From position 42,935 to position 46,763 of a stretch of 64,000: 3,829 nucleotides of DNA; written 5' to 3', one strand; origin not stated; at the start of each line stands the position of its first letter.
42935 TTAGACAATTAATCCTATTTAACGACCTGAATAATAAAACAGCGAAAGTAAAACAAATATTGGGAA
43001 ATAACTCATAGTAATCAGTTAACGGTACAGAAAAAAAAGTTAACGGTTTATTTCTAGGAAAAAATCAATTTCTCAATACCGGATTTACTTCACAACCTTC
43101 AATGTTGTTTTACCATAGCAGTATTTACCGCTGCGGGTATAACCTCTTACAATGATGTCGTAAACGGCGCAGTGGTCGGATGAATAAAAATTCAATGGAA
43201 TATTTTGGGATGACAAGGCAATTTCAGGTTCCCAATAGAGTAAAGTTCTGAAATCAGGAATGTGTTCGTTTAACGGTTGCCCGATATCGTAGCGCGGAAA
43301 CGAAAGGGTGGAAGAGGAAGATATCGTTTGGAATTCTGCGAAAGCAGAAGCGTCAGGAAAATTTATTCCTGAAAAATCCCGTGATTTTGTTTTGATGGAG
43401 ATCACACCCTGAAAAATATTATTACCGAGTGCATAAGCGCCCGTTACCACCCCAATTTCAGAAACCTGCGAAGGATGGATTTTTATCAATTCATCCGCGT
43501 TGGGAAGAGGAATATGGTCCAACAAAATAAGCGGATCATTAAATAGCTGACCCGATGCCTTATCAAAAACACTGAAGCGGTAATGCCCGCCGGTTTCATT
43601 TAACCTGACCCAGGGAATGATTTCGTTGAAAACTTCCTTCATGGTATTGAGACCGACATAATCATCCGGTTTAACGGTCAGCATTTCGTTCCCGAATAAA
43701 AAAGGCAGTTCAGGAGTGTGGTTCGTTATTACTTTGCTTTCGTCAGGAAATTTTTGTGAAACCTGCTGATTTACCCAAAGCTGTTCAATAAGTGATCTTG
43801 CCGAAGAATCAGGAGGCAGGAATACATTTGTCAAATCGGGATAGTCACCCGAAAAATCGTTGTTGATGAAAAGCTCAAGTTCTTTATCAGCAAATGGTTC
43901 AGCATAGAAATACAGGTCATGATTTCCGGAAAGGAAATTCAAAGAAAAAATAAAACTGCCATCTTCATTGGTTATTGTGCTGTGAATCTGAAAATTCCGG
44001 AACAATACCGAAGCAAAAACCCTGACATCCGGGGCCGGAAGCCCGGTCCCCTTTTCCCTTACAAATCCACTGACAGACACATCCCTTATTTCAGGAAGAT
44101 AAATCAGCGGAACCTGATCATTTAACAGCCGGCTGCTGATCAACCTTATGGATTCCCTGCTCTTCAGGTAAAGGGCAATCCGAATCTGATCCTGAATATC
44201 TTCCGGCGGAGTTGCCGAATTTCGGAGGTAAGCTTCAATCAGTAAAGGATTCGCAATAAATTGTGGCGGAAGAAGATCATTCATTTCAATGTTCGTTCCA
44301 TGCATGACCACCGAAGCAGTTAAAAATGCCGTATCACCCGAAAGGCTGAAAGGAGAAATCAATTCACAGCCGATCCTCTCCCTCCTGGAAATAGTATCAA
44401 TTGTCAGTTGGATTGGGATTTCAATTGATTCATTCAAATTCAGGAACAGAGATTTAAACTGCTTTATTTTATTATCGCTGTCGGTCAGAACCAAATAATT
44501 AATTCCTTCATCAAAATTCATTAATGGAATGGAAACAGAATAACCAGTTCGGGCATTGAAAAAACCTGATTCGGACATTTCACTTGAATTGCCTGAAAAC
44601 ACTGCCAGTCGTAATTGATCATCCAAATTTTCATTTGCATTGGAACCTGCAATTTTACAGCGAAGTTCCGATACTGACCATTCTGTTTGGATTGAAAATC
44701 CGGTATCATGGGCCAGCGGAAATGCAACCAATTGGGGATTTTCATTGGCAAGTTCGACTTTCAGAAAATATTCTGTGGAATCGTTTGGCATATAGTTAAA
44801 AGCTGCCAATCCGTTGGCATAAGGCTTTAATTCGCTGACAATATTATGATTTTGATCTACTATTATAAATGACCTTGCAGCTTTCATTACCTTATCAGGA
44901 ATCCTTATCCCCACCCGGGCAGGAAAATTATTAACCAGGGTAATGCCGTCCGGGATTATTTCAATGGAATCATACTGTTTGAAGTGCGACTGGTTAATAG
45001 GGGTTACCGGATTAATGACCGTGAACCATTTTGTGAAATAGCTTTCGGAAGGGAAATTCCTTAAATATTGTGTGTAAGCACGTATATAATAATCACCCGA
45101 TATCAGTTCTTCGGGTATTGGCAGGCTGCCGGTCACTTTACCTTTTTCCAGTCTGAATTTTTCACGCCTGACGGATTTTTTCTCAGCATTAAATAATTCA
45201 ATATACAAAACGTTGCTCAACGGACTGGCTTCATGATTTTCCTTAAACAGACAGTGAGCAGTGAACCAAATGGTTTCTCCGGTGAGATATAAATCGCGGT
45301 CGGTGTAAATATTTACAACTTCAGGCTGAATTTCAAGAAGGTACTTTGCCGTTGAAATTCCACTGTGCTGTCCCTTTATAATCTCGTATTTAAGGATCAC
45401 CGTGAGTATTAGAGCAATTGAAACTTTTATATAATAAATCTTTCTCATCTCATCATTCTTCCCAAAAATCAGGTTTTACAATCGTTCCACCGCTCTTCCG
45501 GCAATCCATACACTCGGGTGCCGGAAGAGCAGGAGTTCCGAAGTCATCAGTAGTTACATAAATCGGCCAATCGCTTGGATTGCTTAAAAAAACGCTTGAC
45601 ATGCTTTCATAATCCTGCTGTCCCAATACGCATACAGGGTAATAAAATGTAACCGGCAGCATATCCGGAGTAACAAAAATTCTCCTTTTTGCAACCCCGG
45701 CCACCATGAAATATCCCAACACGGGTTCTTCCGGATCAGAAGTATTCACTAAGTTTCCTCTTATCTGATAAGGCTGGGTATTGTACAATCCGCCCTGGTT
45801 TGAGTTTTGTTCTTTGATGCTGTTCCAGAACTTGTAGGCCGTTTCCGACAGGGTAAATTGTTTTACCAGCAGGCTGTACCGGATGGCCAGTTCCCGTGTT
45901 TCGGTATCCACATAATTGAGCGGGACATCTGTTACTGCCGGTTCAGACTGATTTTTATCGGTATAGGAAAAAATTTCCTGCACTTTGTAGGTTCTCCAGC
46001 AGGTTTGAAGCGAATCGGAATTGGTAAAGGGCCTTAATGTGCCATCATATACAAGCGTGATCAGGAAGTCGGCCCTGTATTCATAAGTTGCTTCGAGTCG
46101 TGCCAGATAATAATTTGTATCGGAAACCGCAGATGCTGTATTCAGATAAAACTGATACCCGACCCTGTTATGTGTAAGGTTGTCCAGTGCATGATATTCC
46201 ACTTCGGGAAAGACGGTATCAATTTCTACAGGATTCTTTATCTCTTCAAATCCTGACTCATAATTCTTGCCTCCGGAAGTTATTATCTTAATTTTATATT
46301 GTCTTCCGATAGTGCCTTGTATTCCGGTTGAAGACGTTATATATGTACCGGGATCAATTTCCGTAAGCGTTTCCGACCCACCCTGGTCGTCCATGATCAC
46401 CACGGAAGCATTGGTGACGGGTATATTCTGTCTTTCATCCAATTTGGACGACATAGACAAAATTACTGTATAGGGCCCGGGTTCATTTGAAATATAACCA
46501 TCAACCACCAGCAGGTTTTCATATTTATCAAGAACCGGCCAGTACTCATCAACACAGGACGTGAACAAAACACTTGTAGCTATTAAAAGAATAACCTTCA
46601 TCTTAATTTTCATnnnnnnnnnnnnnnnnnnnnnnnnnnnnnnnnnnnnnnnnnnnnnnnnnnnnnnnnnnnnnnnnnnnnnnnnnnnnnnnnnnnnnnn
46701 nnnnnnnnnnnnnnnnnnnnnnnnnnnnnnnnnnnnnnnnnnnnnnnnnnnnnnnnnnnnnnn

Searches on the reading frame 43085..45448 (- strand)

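Call 25: search_protein_families(library=pfam, proteins=[window:43085-45448:-], max_evalue=0.001)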
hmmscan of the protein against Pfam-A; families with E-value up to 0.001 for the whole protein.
window:43085-45448:- (787 aa): 2 families
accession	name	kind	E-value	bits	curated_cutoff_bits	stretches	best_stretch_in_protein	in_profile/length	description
PF01835.25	MG2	-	3.1e-08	34.3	32.8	1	47-144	4-96/96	MG2 domain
PF13620.12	CarboxypepD_reg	-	0.00013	22.6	32.3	1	458-524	1-64/82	Carboxypeptidase regulatory-like domain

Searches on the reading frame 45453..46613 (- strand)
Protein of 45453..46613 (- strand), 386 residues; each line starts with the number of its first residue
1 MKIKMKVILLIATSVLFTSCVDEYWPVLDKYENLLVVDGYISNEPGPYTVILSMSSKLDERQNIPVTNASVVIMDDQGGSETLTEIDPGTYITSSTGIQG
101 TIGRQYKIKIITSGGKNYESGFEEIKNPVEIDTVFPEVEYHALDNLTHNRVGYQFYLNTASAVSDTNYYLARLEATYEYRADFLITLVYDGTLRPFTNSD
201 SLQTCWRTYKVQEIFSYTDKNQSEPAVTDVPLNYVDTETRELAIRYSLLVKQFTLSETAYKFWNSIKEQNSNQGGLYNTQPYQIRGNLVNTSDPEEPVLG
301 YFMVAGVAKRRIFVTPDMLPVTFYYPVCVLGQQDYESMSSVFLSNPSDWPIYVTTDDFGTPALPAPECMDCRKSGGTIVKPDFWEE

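Call 25: search_protein_families(library=pfam, proteins=[window:45453-46613:-], max_evalue=0.001)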
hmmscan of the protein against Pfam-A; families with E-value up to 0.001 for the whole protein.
window:45453-46613:- (386 aa): 1 family
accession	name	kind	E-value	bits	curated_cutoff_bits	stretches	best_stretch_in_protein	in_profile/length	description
PF14054.11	DUF4249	-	2.1e-39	136.2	28.5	1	22-311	2-269/269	Domain of unknown function (DUF4249)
